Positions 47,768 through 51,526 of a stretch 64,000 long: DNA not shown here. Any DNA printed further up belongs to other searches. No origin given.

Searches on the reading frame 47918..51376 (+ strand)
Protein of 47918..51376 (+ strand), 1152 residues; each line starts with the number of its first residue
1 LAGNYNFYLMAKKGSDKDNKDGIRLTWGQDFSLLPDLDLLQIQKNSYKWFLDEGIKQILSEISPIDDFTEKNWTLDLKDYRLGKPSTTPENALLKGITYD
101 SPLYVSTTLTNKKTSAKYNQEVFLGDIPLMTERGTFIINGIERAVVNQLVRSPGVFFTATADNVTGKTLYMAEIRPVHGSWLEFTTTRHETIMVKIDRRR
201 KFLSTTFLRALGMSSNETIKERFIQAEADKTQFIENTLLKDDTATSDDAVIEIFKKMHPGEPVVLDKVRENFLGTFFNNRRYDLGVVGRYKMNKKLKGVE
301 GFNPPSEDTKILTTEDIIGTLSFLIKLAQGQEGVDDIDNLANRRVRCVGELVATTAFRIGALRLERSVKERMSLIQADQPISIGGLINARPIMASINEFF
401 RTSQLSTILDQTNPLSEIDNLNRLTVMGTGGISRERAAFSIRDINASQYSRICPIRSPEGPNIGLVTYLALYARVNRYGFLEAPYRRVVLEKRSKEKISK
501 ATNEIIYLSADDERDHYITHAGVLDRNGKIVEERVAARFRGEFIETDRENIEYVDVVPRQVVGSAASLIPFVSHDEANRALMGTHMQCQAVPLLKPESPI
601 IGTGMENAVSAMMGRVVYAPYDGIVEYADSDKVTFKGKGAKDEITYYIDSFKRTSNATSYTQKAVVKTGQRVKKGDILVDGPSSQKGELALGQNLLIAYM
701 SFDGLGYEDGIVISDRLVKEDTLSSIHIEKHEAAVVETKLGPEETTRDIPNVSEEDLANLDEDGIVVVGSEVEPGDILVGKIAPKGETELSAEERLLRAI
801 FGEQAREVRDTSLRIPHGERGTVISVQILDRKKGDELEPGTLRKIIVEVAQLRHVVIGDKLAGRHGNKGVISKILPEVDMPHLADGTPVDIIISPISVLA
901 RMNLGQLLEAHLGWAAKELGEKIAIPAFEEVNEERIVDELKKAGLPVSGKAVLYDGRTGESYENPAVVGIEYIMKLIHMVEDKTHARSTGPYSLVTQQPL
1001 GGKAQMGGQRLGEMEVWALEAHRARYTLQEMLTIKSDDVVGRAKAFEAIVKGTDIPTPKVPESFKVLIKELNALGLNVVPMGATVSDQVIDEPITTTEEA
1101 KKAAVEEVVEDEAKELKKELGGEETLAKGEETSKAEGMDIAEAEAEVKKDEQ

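Call 7: search_protein_families(library=pfam, proteins=[window:47918-51376:+], max_evalue=0.01)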
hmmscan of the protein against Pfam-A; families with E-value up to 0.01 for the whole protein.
window:47918-51376:+ (1152 aa): 6 families
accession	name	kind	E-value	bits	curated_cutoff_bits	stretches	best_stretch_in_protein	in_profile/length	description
PF00562.33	RNA_pol_Rpb2_6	-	8.5e-119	397.4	23.4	1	620-1005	3-373/373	RNA polymerase Rpb2, domain 6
PF04561.19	RNA_pol_Rpb2_2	-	2.3e-24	86.5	21.7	1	151-346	1-190/190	RNA polymerase Rpb2, domain 2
PF04560.25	RNA_pol_Rpb2_7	-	4.3e-23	82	32.1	1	1007-1078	1-82/87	RNA polymerase Rpb2, domain 7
PF04565.21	RNA_pol_Rpb2_3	-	2.9e-21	75.8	21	1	408-475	2-68/68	RNA polymerase Rpb2, domain 3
PF04563.20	RNA_pol_Rpb2_1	-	6.5e-16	58.9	28.2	1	39-392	2-201/203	RNA polymerase beta subunit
PF10385.14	RNA_pol_Rpb2_45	-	8e-16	58.3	28.2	1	485-556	1-65/66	RNA polymerase beta subunit external 1 domain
